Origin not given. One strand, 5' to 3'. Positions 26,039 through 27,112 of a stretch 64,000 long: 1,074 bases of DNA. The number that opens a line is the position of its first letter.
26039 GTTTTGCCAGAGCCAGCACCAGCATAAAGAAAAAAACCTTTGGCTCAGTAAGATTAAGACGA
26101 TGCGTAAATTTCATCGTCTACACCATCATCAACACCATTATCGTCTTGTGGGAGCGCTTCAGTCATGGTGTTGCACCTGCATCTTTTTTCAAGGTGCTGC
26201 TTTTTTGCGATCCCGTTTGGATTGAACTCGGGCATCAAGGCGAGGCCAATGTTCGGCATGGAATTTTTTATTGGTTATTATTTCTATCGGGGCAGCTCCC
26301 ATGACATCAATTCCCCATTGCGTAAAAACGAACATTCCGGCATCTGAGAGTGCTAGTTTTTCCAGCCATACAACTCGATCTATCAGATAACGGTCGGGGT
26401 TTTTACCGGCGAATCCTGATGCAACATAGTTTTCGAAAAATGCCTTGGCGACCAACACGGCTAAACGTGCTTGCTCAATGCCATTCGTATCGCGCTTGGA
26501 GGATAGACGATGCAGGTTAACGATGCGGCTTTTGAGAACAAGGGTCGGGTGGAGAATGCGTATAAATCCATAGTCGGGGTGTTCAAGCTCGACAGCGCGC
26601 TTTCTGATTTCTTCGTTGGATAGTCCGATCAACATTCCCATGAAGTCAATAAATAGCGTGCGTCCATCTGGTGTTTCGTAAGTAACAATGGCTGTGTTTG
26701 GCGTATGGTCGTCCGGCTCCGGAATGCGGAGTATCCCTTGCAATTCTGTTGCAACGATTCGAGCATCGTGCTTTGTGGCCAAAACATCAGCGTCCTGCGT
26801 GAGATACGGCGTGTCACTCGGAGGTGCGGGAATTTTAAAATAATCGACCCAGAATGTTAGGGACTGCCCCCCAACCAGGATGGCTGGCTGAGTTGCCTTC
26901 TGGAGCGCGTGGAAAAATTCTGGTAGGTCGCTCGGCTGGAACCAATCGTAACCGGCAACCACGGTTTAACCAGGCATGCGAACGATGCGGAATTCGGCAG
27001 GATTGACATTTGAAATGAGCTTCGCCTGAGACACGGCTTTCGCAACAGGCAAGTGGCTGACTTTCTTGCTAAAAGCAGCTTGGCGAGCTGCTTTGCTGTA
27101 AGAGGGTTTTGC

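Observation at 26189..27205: Two-gene module: 79-aa basic protein plus AbiEii/MenT-like nucleotidyltransferase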

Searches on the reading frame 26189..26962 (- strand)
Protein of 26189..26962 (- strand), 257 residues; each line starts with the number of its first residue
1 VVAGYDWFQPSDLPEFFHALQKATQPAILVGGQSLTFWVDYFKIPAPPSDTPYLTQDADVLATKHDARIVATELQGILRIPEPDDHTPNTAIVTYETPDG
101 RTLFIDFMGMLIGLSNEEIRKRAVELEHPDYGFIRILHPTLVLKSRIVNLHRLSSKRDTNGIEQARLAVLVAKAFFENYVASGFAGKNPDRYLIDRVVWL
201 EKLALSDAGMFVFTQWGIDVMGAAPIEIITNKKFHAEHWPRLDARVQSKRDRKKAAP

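Call 3: search_protein_families(library=pfam, proteins=[window:26189-26962:-], max_evalue=1)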
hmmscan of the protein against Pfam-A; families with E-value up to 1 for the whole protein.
window:26189-26962:- (257 aa): 1 family
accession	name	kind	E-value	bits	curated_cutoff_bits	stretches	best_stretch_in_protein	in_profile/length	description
PF00941.27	FAD_binding_5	-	0.058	13.7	27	1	5-40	3-38/170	FAD binding domain in molybdopterin dehydrogenase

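Call 4: search_protein_families(library=ncbifam, proteins=[window:26189-26962:-], max_evalue=1)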
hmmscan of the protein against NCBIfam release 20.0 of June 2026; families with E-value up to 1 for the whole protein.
window:26189-26962:- (257 aa): 0 families

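Call 5: search_protein_families(library=padloc, proteins=[window:26189-26962:-], max_evalue=1)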
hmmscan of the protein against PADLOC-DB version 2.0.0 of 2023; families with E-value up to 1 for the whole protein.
window:26189-26962:- (257 aa): 0 families

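Call 6: find_homologous_proteins(query=window:26189-26962:-)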
Query window:26189-26962:- (257 aa): 144 proteins with E <= 0.001 among 993 candidates; the best 120 are listed.
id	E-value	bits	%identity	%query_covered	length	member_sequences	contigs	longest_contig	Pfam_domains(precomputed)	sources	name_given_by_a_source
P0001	5.9e-164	562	96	100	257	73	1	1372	-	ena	-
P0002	6.6e-159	545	94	100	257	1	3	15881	-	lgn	-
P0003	2.1e-150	517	89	100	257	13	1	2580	-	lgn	-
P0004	5.4e-150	516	87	100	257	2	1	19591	-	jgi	-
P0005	4.0e-148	510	86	100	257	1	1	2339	-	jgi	jgi:hypothetical protein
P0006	1.8e-147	507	86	98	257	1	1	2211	-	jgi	jgi:hypothetical protein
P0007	1.5e-144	498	84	98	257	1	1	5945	-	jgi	jgi:hypothetical protein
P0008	1.9e-144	498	84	100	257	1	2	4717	-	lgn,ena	-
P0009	3.9e-144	497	86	99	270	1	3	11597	-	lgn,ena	-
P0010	3.9e-144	497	85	98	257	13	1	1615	-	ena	-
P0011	7.8e-144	496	84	100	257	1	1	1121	-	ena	-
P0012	9.5e-144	495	84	100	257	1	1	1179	-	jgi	-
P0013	1.1e-143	495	84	100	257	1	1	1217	-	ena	-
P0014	1.2e-143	495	83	99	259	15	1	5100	-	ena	-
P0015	1.5e-143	495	83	100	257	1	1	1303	-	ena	-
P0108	1.9e-75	271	52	99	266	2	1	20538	-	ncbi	ncbi:MAG TPA: hypothetical protein VIO39_01940 [Methylotenera sp.]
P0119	4.0e-67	244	46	97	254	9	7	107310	-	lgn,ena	-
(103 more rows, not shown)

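Call 7: search_solved_structures(query=window:26189-26962:-, max_evalue=10)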
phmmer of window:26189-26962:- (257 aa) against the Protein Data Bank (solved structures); distinct sequences matched with E-value up to 10: 0.

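Call 13: find_encoding_contigs(protein=P0119, flank=4000, max_places=4)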
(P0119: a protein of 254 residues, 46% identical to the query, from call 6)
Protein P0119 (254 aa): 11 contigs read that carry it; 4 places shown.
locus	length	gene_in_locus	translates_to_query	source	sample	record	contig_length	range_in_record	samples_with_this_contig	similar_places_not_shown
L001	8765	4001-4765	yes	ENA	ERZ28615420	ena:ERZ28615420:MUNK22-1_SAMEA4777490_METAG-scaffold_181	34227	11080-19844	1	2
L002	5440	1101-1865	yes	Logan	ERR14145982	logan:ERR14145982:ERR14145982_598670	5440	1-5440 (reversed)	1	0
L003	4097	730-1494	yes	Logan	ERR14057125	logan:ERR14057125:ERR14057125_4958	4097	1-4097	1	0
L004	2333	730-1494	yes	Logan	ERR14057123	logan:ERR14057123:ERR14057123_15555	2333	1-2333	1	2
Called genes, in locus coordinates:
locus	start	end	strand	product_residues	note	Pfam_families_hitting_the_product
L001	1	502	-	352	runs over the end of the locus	PF00248:Aldo_ket_red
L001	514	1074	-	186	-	-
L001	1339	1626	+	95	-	PF00166:Cpn10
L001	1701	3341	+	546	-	PF00118:Cpn60_TCP1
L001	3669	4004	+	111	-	-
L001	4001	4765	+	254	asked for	-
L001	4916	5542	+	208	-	PF01346:FKBP_N, PF00254:FKBP_C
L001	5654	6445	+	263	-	PF07819:PGAP1 (faint), PF00561:Abhydrolase_1, PF00975:Thioesterase, PF02089:Palm_thioest (weak), PF12146:Hydrolase_4, PF12697:Abhydrolase_6, PF03096:Ndr (faint)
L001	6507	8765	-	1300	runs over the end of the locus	PF01590:GAF, PF00989:PAS, PF08448:PAS_4, PF13426:PAS_9, PF00989:PAS, PF08448:PAS_4, PF08447:PAS_3, PF00990:GGDEF, +4 more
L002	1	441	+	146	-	?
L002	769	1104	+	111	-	-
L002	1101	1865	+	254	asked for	-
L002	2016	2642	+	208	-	PF01346:FKBP_N, PF00254:FKBP_C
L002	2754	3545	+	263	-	PF07819:PGAP1 (faint), PF00561:Abhydrolase_1, PF00975:Thioesterase, PF02089:Palm_thioest (weak), PF12146:Hydrolase_4, PF12697:Abhydrolase_6, PF03096:Ndr (faint)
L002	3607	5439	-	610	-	?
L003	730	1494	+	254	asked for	-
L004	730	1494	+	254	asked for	-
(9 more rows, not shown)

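Call 14: find_encoding_contigs(protein=P0108, flank=4000, max_places=3)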
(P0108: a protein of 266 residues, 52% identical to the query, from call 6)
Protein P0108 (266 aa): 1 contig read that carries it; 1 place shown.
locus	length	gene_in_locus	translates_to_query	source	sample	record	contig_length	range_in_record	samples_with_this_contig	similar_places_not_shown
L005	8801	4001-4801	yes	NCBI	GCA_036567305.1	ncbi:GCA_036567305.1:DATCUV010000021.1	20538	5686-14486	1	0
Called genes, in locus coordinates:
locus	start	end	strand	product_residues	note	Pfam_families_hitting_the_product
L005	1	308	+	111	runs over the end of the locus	PF05534:HicB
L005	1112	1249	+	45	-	-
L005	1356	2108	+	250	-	-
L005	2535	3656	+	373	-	PF24624:Int_N, PF00589:Phage_integrase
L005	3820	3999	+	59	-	-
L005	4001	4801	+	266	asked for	-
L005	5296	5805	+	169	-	-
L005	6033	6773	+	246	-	-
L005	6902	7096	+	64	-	-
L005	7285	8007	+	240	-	-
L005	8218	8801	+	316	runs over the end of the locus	-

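Call 19: search_solved_structures(query=A1, max_evalue=10, show_alignments=3)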
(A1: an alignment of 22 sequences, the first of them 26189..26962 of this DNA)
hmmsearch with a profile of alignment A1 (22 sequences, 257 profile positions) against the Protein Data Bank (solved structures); distinct sequences matched with E-value up to 10: 3.
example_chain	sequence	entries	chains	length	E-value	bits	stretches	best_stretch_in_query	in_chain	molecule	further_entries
8brd_A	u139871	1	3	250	0.96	12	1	46-115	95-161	Chemotaxis protein PomA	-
8bri_A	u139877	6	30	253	0.97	12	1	46-115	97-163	Chemotaxis protein PomA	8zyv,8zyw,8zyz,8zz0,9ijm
8brd_D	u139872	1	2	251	0.98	12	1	46-115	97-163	Chemotaxis protein PomA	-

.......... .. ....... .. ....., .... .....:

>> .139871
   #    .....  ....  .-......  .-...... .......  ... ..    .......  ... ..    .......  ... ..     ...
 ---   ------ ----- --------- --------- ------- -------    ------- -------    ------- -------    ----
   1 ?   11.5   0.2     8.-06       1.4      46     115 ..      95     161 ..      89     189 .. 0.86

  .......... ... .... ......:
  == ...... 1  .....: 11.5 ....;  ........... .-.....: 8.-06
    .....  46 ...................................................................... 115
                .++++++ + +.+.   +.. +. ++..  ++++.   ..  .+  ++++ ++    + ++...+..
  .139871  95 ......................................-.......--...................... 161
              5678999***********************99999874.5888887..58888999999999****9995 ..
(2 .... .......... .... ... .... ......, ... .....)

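Call 21: predict_structure(alignment_id=A1)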
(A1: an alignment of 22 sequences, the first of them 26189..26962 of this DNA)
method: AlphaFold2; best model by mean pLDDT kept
length: 257 residues; sequences in the alignment: 22
mean_pLDDT: 88.8   pTM: 0.86
mean pLDDT of the five models: 88.8, 88.8, 87.5, 87.3, 86.3
residues with pLDDT >= 90: 159; 70-90: 83; 50-70: 13; < 50: 2
segments of 3 or more residues with pLDDT < 50: none
pLDDT, mean of each block of 10 residues (from residue 1): 71 87 87 88 77 74 92 94 74 91 88 88 89 92 95 86 93 97 94 97 97 95 96 95 93 76
secondary structure, 60 per line:
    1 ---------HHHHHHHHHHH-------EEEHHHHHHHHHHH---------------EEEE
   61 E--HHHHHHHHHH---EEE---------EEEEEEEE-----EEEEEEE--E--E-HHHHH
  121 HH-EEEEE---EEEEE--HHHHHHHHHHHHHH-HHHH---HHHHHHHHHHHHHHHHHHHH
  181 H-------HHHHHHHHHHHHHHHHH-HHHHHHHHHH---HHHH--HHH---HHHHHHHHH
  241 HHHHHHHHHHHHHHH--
elements in order: H10-20 E28-30 H31-41 E57-61 H64-73 E77-79 E89-96 E102-108 H116-122 E124-128 E132-136 H139-152 H154-157 H161-181 H189-205 H207-216 H220-223 H232-255

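Call 23: fold_search(model_id=the predicted structure, library=pdb)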
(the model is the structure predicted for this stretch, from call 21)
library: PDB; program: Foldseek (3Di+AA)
matches with E <= 10: 449; with E <= 0.001: 5
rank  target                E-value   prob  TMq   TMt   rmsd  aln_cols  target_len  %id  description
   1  4o8s                  2.5e-04  1.00  0.42  0.45   9.5       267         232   13  Crystal structure of JHP933 from Helicobacter pylori (released 2014-09-10)
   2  8an5_A                2.9e-04  1.00  0.41  0.52  11.3       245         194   16  MenAT1 toxin-antitoxin complex (rv0078a-rv0078b) from Mycobacterium tuberculosis H37Rv (released 2023-08-02)
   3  4ok0_B                4.1e-04  1.00  0.36  0.40  12.8       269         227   12  Crystal structure of putative nucleotidyltransferase from H. pylori (released 2014-04-09)
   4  8an4_B                4.3e-04  1.00  0.41  0.52  11.2       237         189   16  MenT1 toxin (rv0078a) from Mycobacterium tuberculosis H37Rv (released 2023-08-02)
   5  2ewr                  7.4e-04  1.00  0.37  0.56   5.1       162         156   12  Crystal structure of a putative nucleotidyltransferase (tm1012) from Thermotoga maritima at 1.60 A resolution (released 2005-12-06)
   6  4ok0_A                1.2e-03  0.99  0.35  0.39  14.4       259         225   13  Crystal structure of putative nucleotidyltransferase from H. pylori (released 2014-04-09)
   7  8rr5                  3.8e-03  1.00  0.33  0.45   8.4       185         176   19  MenT1 toxin (rv0078a) from Mycobacterium tuberculosis H37Rv, phosphorylated at T39 (released 2024-09-11)
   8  4p37_A                7.3e-03  0.99  0.36  0.22   7.1       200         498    8  Crystal structure of the Megavirus polyadenylate synthase (released 2015-04-01)
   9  4hx0                  1.5e-02  1.00  0.37  0.54   5.1       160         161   12  Crystal structure of a putative nucleotidyltransferase (TM1012) from Thermotoga maritima at 1.87 A resolution (released 2013-09-11)
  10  4wse_B                1.6e-02  0.96  0.34  0.20   7.8       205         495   11  Crystal structure of the Mimivirus polyadenylate synthase (released 2015-04-01)
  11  6w3i_A                3.2e-02  0.51  0.26  0.22  15.0       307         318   10  Crystal structure of a FAM46C mutant in complex with Plk4 (released 2020-05-06)
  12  8exf_A                6.5e-02  0.25  0.22  0.19  15.3       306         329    9  Crystal structure of human FAM46A-BCCIPa complex at 3.2 angstrom resolution (released 2023-03-15)
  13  4z2c_B                7.6e-02  0.05  0.09  0.06  28.7       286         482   12  Quinolone(Moxifloxacin)-DNA cleavage complex of gyrase from S. pneumoniae (released 2016-09-14)
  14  5trx_A                8.1e-02  0.41  0.17  0.13  10.2       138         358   15  Room temperature structure of an extradiol ring-cleaving dioxygenase from B.fuscum determined using serial femtosecond (released 2017-03-22)
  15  6y8q_A                1.0e-01  0.77  0.26  0.33   7.7       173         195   13  AbiEi antitoxin from Streptococcus agalactiae (released 2020-12-16)
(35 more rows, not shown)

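Call 32: search_protein_representatives(alignment_id=A1)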
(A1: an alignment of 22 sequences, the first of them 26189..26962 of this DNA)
Query: 22 sequences, 257 profile positions. Proteins with E-value up to 0.001 (for the whole library): 1422; up to 1e-10: 900; up to 1e-30: 127. The best 150 are listed.
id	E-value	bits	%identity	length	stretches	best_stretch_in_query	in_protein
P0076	5.6e-124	429.0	-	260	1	1-256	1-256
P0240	2.2e-82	292.7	-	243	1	13-254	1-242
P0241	8.7e-75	267.8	-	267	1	3-253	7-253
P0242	6.4e-73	261.7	-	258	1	3-254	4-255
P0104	5.4e-70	252.1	-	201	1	60-217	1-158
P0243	4.1e-66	239.4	-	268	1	3-253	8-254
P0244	8.4e-65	235.1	-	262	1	2-252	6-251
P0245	4.7e-63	229.4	-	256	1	3-253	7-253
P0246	3.7e-62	226.4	-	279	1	3-252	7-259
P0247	2.2e-61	223.9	-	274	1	2-249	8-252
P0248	6.6e-60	219.1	-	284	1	3-255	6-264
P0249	8.8e-55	202.2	-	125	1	1-113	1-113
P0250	3.2e-54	200.4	-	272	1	3-253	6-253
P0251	4.6e-53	196.6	-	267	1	4-252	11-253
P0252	8.3e-52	192.5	-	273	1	4-254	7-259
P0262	5.2e-46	173.5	-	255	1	10-253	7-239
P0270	2.2e-42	161.6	-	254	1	17-250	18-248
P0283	1.7e-39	152.2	-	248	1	20-253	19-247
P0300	1.2e-36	142.8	-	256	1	20-252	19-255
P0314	2.6e-35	138.4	-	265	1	21-252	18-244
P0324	3.8e-34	134.6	-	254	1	24-252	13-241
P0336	9.1e-33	130.1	-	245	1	23-252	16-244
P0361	5.5e-31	124.3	-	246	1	23-252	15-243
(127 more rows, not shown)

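Call 34: search_protein_families(library=pfam, alignment_id=A3, max_evalue=0.1)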
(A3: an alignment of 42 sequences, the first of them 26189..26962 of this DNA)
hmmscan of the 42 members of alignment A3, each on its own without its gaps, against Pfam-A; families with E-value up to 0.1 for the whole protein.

A. member 1, window:26189-26962:- (257 aa): 1 family
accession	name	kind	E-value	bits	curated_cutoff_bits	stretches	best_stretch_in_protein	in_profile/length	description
PF00941.27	FAD_binding_5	-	0.058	13.7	27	0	5-40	3-38/170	FAD binding domain in molybdopterin dehydrogenase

B. families by the number of members that match (of 42 scanned): 13 families
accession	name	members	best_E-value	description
PF12281.14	NTP_transf_8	4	0.00026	Nucleotidyltransferase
PF19502.5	DUF6036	2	0.0066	Nucleotidyltransferase of unknown function (DUF6036)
PF00941.27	FAD_binding_5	2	0.042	FAD binding domain in molybdopterin dehydrogenase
PF09970.15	DUF2204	1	1.1e-06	Nucleotidyl transferase of unknown function (DUF2204)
PF01624.25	MutS_I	1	0.019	MutS domain I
PF20178.3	ToxA_N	1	0.023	Dermonecrotic toxin, N-terminal domain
PF11753.13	DUF3310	1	0.03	Protein of unknwon function (DUF3310)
PF14196.11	ATC_hydrolase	1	0.036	L-2-amino-thiazoline-4-carboxylic acid hydrolase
PF00533.33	BRCT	1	0.039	BRCA1 C Terminus (BRCT) domain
PF12578.13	3-PAP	1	0.043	Myotubularin-associated protein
PF15456.11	Uds1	1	0.054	Up-regulated During Septation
PF23942.1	DUF7277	1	0.063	Domain of unknown function (DUF7277)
PF08843.17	AbiEii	1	0.083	Nucleotidyl transferase AbiEii toxin, Type IV TA system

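Call 35: search_solved_structures(query=A3, max_evalue=10, show_alignments=4)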
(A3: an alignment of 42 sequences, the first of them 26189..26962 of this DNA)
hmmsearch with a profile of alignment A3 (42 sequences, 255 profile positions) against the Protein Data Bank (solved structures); distinct sequences matched with E-value up to 10: 0.

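Call 37: find_related_loci(query=A1, collection=genome_contigs, flank=3000)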
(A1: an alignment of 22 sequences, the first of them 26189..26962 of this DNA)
Query A1 (257 aa) in genome_contigs; peptide patterns used: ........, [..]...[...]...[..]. (x = any residue, [..] = any of these).
45 stretches matched a pattern; 31 encode a relative of the query (tblastn E <= 1e-3); 31 distinct loci.
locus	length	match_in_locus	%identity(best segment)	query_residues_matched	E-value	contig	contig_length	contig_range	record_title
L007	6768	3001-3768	96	1-256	3e-168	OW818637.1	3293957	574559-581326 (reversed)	metagenome genome assembly, chromosome: 1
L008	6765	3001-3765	96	1-255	9e-168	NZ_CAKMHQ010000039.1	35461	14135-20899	Candidatus Nitrotoga sp. 1052, whole genome shotgun sequence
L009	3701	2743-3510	95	1-256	8e-171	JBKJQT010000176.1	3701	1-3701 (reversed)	MAG: Candidatus Nitrotoga sp. isolate ant_bin.506 k117_6352324, whole genome shotgun sequence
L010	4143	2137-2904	84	1-256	2e-150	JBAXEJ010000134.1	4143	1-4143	MAG: Gallionellaceae bacterium isolate ELA242 MAG242_134, whole genome shotgun sequence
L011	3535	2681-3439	83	1-253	4e-151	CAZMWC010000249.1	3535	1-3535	MAG TPA_asm: uncultured Gallionella sp. isolate SRP062349_co5_228 genome assembly, contig: NODE_25299_length_3535_cov_38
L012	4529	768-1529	81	1-254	7e-146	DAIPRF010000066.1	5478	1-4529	MAG TPA_asm: Gallionellaceae bacterium isolate CTOTU41435 NODE_10641_length_5478_cov_24.657754, whole genome shotgun seq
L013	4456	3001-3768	82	1-256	3e-145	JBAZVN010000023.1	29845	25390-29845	MAG: Gallionellaceae bacterium isolate SO_2017_GW1_253 NODE_6554_length_29845_cov_6.361363_OW334_2017, whole genome shot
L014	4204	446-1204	80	1-253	2e-143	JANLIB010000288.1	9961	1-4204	MAG: Gallionella sp. isolate S40-4 k99_174107, whole genome shotgun sequence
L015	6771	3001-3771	79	1-257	7e-142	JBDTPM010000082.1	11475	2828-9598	MAG: Gallionella sp. isolate cluster3_bin.199 NODE_24817_length_11475_cov_6.550963, whole genome shotgun sequence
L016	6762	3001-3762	81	1-254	2e-141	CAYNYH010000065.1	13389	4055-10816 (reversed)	MAG TPA_asm: uncultured Gallionella sp. isolate binchicken_co134_1040 genome assembly, contig: NODE_10174_length_13389_c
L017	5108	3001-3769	90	1-256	4e-140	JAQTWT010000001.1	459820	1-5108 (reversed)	MAG: Gallionella sp. isolate STC_117 NODE_19_length_459820_cov_7.874762_Sandtown_C, whole genome shotgun sequence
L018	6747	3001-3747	80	1-249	6e-139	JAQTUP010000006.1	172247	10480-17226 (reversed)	MAG: Gallionella sp. isolate STB_67 NODE_198_length_172247_cov_153.854741_Sandtown_B, whole genome shotgun sequence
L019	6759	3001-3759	72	1-253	2e-127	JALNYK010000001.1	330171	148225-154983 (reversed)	MAG: Gallionella sp. isolate SO_2017_GW1 bin 129 NODE_241_length_330171_cov_6.588009_OW334_2017, whole genome shotgun se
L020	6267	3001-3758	82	1-253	2e-126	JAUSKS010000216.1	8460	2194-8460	MAG: Gallionellaceae bacterium isolate E14_metabat.bin.70 E14_k141_1767957, whole genome shotgun sequence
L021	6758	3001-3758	83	1-253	3e-123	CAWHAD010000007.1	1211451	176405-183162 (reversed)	MAG: uncultured beta proteobacterium isolate MFD01299.bin.2.38 genome assembly, contig: contig_22530, whole genome shotg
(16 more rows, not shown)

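Call 42: find_encoding_contigs(protein=P0283, flank=3000, max_places=3)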
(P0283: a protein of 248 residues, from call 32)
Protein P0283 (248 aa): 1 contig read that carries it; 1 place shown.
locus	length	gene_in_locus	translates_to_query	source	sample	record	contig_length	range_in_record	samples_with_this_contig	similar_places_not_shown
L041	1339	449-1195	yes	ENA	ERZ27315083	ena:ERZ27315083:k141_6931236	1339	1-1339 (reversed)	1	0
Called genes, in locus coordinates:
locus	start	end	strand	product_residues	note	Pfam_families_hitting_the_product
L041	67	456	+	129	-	PF11903:ParD_like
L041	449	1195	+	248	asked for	-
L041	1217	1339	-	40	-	?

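Call 44: find_encoding_contigs(protein=P0262, flank=3000, max_places=3)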
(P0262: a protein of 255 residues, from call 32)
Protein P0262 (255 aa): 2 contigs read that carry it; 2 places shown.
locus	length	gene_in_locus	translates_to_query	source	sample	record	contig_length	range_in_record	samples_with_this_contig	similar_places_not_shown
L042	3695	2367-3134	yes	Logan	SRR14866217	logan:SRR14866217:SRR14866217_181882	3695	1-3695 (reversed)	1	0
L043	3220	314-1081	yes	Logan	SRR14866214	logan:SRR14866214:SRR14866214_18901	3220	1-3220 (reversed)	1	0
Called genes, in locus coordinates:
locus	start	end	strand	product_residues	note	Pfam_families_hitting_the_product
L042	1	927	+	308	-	?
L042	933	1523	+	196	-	-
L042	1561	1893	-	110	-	PF09413:DUF2007 (weak)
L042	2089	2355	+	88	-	-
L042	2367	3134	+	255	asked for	-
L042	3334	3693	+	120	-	?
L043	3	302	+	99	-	?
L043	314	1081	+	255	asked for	-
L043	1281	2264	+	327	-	PF20030:bpMoxR, PF07726:AAA_3, PF07728:AAA_5, PF17863:AAA_lid_2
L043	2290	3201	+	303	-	PF01882:DUF58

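Call 45: find_encoding_contigs(protein=P0241, flank=3000, max_places=3)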
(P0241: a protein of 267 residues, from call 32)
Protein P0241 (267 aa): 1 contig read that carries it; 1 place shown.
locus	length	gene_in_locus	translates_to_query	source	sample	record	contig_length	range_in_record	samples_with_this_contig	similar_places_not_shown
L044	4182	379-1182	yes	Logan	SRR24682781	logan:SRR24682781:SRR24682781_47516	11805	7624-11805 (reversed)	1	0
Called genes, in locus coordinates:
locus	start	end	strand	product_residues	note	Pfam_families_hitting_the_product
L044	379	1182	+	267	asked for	-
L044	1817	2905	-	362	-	PF00487:FA_desaturase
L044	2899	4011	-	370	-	PF00487:FA_desaturase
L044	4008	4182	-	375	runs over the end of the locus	PF04116:FA_hydroxylase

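Call 57: find_encoding_contigs(protein=P0300, flank=2500, max_places=2)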
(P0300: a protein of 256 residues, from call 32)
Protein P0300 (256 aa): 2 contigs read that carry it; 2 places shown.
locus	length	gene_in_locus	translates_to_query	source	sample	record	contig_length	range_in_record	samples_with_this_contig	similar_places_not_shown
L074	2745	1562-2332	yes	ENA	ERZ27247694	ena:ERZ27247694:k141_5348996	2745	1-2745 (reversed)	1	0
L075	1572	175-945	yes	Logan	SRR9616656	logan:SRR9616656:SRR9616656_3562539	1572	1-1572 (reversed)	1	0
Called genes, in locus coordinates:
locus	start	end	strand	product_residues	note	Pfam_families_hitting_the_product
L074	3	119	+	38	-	?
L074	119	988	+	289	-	PF00528:BPD_transp_1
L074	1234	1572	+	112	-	PF11903:ParD_like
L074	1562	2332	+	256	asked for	-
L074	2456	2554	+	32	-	-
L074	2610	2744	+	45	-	?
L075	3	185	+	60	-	?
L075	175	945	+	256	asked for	-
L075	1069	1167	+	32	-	-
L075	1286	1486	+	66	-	-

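Call 58: find_encoding_contigs(protein=P0324, flank=2500, max_places=2)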
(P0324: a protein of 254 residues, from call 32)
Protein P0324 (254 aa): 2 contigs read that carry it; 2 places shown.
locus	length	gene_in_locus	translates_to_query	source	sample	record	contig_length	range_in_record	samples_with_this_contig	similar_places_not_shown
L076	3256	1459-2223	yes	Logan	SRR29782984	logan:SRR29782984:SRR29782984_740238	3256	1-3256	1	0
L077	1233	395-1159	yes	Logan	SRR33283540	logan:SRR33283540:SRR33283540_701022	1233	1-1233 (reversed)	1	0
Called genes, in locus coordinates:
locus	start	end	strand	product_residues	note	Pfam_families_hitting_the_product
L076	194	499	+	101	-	-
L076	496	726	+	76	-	-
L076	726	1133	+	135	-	PF01850:PIN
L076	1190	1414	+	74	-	-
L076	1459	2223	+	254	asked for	-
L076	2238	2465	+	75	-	-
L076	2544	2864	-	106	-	PF05016:ParE_toxin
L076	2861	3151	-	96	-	-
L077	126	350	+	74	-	-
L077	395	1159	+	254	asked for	-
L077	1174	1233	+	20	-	?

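Call 59: find_encoding_contigs(protein=P0336, flank=2500, max_places=2)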
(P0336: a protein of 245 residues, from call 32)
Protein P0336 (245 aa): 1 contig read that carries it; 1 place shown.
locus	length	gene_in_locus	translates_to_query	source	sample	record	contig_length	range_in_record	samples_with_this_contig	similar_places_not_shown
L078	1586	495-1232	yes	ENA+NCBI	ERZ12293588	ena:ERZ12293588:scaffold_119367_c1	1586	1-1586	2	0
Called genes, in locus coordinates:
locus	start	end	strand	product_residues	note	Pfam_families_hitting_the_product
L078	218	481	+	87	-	PF01381:HTH_3, PF13560:HTH_31, PF20432:Xre-like-HTH (faint)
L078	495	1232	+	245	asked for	-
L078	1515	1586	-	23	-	?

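Call 60: find_encoding_contigs(protein=P0270, flank=2500, max_places=2)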
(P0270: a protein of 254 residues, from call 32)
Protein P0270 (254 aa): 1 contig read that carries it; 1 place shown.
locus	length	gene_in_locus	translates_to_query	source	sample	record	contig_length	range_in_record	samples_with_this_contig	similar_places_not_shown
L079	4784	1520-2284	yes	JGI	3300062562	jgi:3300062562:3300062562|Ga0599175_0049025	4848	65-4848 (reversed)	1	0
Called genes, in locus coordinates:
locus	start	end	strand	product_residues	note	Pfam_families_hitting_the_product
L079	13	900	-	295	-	-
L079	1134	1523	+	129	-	PF04221:RelB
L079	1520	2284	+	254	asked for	-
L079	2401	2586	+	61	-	-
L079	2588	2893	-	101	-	PF05717:TnpB_IS66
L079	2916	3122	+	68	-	-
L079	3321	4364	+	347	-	-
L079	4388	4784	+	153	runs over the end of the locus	?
